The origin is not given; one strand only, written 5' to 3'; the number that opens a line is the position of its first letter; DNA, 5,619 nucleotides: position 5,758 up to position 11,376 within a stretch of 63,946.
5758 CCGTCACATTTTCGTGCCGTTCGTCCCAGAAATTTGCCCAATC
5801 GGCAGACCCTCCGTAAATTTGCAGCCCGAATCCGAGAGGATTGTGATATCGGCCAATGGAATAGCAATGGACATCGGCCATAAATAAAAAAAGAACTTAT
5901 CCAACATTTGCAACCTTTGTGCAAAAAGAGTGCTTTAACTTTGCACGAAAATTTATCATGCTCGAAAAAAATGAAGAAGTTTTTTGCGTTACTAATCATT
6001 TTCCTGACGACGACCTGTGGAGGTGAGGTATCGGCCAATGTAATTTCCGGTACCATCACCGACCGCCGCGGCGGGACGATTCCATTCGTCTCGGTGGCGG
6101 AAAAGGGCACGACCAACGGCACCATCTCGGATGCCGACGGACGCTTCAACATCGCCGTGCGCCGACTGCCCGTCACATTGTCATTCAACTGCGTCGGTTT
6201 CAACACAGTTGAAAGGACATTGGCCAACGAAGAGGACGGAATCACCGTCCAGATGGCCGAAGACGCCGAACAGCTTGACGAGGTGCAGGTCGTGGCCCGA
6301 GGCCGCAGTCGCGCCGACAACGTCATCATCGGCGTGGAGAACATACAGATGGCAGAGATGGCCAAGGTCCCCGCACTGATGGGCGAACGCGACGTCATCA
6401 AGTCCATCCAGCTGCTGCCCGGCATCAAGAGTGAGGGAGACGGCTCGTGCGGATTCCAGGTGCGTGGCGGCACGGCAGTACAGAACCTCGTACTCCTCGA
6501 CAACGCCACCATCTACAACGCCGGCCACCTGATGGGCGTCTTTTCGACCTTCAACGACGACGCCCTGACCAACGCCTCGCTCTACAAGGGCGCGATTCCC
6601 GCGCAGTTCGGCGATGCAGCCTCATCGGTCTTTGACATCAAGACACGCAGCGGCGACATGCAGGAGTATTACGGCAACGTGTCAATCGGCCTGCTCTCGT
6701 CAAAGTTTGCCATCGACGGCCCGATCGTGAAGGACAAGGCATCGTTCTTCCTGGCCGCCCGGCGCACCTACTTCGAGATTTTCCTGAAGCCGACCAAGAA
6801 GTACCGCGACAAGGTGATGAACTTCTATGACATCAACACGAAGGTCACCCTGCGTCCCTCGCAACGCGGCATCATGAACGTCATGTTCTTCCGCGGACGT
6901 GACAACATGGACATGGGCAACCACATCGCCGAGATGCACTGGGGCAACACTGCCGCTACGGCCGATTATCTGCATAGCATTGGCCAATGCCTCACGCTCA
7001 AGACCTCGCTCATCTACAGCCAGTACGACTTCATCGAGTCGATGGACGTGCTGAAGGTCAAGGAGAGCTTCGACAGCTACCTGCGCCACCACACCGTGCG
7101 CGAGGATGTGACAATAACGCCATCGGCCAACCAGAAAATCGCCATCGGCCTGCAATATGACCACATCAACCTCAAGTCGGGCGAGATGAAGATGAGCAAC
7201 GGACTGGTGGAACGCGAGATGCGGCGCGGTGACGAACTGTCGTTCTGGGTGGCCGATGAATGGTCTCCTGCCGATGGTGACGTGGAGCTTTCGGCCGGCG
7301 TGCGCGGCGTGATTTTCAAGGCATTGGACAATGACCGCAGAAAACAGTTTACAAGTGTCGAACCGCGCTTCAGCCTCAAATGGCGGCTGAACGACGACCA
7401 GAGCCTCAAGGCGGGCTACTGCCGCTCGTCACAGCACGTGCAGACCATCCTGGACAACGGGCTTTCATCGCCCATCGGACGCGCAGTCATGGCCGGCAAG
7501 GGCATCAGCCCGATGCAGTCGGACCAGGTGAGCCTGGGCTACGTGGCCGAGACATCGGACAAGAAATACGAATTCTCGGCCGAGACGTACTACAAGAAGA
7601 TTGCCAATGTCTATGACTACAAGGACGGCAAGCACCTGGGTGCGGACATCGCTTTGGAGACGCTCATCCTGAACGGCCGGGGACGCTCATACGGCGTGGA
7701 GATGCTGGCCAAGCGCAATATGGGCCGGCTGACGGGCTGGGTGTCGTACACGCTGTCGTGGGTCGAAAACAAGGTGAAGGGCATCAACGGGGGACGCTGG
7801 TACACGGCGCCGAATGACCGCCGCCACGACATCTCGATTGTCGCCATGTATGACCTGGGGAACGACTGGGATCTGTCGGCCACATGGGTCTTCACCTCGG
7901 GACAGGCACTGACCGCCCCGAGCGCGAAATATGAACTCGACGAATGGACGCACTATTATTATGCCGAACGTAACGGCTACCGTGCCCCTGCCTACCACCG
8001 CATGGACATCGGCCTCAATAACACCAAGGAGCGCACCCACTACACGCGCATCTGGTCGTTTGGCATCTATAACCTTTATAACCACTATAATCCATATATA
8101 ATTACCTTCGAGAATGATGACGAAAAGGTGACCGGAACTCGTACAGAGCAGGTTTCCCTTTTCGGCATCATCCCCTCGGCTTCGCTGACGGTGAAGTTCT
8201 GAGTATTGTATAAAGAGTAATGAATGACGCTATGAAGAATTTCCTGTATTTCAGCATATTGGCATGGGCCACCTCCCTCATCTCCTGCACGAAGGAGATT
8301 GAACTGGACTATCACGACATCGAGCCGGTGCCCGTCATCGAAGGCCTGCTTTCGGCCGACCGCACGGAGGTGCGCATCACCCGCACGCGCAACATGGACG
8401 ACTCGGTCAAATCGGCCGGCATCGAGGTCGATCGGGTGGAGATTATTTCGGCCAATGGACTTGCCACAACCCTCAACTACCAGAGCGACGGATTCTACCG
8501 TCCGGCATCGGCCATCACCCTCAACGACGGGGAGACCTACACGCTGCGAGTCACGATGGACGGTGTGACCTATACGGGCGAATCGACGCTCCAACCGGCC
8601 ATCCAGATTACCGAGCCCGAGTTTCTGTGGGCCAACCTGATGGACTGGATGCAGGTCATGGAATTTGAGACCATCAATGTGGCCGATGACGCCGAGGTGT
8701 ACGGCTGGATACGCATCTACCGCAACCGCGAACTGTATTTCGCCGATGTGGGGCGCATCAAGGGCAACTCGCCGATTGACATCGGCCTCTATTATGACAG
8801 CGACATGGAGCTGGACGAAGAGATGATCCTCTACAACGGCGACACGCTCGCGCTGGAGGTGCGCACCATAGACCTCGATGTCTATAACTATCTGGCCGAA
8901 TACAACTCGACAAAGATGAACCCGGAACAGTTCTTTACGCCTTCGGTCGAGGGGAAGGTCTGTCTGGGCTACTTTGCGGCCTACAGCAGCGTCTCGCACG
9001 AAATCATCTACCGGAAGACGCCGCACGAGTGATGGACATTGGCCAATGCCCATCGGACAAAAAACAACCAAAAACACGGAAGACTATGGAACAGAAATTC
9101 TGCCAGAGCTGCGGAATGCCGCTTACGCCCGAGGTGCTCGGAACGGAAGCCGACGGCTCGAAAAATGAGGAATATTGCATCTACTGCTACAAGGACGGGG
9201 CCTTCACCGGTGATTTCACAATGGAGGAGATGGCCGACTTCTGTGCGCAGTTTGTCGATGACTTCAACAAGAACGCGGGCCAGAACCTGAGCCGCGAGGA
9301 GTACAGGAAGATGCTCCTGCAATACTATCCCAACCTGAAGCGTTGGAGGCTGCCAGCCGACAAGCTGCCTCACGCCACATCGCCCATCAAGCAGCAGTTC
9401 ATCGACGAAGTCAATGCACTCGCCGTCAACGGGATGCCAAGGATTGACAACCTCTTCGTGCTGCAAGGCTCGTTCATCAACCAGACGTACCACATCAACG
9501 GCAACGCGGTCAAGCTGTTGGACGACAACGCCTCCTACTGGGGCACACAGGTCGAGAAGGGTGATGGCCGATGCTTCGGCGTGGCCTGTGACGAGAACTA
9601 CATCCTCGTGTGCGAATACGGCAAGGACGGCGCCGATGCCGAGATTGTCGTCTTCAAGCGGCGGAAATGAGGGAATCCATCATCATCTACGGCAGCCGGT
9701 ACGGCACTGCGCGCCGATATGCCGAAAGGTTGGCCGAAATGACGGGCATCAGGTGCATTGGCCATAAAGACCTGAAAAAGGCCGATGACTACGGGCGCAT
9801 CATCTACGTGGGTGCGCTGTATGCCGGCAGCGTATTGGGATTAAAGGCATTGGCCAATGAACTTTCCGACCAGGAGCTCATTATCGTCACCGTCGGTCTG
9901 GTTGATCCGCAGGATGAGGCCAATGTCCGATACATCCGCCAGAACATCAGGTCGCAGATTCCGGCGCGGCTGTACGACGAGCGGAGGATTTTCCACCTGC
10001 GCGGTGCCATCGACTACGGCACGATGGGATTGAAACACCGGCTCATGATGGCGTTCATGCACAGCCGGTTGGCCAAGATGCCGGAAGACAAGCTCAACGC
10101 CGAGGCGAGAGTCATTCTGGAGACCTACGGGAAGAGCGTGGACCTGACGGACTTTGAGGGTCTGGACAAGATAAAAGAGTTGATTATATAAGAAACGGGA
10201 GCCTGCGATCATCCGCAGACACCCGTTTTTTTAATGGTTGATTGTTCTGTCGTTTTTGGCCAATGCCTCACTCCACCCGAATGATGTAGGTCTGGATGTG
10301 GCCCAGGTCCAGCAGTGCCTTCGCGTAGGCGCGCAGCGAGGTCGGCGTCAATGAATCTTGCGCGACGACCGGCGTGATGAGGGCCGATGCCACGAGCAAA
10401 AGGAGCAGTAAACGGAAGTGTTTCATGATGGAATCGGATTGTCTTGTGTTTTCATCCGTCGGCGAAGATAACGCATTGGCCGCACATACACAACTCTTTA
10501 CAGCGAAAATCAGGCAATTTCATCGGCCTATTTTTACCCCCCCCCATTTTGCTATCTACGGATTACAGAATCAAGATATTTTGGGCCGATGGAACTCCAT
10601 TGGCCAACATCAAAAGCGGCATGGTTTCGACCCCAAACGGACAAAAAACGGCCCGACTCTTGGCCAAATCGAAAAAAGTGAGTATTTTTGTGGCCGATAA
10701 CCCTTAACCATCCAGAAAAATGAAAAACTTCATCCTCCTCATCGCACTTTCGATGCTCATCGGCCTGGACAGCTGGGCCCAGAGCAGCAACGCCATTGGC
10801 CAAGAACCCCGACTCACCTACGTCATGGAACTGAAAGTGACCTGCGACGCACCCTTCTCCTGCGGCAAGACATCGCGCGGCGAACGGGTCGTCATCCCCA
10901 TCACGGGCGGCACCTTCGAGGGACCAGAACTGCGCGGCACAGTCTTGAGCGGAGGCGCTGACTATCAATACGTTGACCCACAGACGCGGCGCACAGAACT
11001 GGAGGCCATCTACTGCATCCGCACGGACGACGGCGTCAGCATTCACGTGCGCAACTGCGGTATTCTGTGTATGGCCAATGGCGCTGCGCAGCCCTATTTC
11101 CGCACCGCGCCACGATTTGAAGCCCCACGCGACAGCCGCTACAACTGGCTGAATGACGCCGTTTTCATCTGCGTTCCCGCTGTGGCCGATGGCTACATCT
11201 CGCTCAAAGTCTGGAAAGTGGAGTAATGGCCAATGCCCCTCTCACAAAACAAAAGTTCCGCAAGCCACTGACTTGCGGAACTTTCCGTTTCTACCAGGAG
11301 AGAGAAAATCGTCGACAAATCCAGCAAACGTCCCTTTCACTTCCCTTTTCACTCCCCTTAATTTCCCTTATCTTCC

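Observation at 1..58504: Hyper-abundant palindrome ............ (core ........, degenerate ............) saturates the host part of the window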

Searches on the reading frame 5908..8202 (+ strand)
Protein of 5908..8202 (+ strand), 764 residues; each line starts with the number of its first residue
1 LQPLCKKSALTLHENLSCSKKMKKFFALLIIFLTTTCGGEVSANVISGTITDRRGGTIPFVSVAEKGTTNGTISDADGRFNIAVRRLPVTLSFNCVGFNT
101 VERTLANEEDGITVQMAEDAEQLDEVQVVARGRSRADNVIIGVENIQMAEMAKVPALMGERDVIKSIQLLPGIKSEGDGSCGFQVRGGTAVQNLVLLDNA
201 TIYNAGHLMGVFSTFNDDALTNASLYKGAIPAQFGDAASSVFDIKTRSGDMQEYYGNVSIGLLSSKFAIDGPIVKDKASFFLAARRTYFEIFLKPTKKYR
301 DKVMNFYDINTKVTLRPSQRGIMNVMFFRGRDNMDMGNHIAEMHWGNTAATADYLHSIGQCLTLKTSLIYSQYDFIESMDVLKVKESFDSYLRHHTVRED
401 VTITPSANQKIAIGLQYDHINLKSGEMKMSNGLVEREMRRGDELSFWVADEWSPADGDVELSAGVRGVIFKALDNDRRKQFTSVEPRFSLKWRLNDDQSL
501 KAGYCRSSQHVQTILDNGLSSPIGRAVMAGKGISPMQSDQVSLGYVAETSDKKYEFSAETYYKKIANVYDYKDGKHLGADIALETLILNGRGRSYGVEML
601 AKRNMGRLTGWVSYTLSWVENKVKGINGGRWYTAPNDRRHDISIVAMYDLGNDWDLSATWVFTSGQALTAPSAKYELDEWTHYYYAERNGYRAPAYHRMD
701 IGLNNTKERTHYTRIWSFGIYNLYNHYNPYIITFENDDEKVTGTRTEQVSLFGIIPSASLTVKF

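Call 8: search_protein_families(library=pfam, proteins=[window:5908-8202:+])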
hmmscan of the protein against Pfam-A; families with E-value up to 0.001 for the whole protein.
window:5908-8202:+ (764 aa): 4 families
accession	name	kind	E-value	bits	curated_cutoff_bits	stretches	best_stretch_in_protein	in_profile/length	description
PF00593.30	TonB_dep_Rec_b-barrel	-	1.2e-18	68.7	27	1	351-723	64-436/436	TonB dependent receptor-like, beta-barrel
PF13715.12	CarbopepD_reg_2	-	2e-16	60.2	32.2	1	46-128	1-88/88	CarboxypepD_reg-like domain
PF13620.12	CarboxypepD_reg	-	1.5e-08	35.3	32.3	1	46-108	2-70/82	Carboxypeptidase regulatory-like domain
PF07715.20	Plug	-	3.2e-05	24.8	23.9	1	159-238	21-103/107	TonB-dependent Receptor Plug Domain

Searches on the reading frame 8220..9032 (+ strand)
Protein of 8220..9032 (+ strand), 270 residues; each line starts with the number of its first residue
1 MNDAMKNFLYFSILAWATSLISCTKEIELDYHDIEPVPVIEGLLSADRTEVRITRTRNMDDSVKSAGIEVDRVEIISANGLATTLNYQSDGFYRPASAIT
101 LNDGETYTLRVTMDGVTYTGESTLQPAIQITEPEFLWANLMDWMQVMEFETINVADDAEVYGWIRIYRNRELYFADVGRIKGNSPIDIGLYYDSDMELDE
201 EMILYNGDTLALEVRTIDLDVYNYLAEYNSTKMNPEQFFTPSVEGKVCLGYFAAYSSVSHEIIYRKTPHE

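Call 31: search_protein_families(library=pfam, proteins=[window:8220-9032:+], max_evalue=0.00001)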
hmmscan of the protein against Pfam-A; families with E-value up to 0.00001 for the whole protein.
window:8220-9032:+ (270 aa): 1 family
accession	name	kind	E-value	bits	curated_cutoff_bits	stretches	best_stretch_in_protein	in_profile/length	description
PF14054.11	DUF4249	-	9.7e-10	38.9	28.5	1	25-256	2-264/269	Domain of unknown function (DUF4249)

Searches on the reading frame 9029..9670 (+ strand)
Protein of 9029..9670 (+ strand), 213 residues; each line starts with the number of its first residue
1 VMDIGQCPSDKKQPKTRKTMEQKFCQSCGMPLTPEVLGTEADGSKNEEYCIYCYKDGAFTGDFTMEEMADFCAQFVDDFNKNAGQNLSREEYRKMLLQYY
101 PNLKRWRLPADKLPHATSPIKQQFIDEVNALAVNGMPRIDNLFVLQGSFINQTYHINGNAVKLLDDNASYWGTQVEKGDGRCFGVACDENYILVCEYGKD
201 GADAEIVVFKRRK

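Call 31: search_protein_families(library=pfam, proteins=[window:9029-9670:+], max_evalue=0.00001)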
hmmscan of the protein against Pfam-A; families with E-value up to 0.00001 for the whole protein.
window:9029-9670:+ (213 aa): 1 family
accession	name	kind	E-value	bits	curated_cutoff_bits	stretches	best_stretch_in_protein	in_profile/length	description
PF12674.12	Zn_ribbon_2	-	2.1e-30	105.7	22.5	1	24-107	1-81/81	Putative zinc ribbon domain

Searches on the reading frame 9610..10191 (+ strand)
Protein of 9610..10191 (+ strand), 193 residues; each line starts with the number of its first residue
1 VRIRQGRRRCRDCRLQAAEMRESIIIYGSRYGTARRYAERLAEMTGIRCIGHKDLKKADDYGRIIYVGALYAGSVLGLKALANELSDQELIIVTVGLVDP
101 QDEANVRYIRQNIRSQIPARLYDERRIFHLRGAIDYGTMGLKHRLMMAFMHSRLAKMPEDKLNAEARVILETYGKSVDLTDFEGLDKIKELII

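Call 31: search_protein_families(library=pfam, proteins=[window:9610-10191:+], max_evalue=0.00001)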
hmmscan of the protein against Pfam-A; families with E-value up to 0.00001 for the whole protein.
window:9610-10191:+ (193 aa): 1 family
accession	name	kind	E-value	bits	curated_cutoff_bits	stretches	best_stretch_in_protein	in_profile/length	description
PF12724.12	Flavodoxin_5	-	4.1e-17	63.3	27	1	24-152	1-136/145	Flavodoxin domain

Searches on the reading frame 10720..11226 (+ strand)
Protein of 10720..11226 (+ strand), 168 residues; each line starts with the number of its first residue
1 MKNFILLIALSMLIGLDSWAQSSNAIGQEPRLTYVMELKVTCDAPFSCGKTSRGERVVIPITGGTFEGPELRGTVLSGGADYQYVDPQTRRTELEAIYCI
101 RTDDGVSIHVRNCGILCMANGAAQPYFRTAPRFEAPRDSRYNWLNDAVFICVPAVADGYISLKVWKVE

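Call 31: search_protein_families(library=pfam, proteins=[window:10720-11226:+], max_evalue=0.00001)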
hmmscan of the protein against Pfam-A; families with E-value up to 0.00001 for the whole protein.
window:10720-11226:+ (168 aa): 1 family
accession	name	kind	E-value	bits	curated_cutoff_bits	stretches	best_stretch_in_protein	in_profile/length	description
PF11578.13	DUF3237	-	4.1e-34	117.9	24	1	30-167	1-149/149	Protein of unknown function (DUF3237)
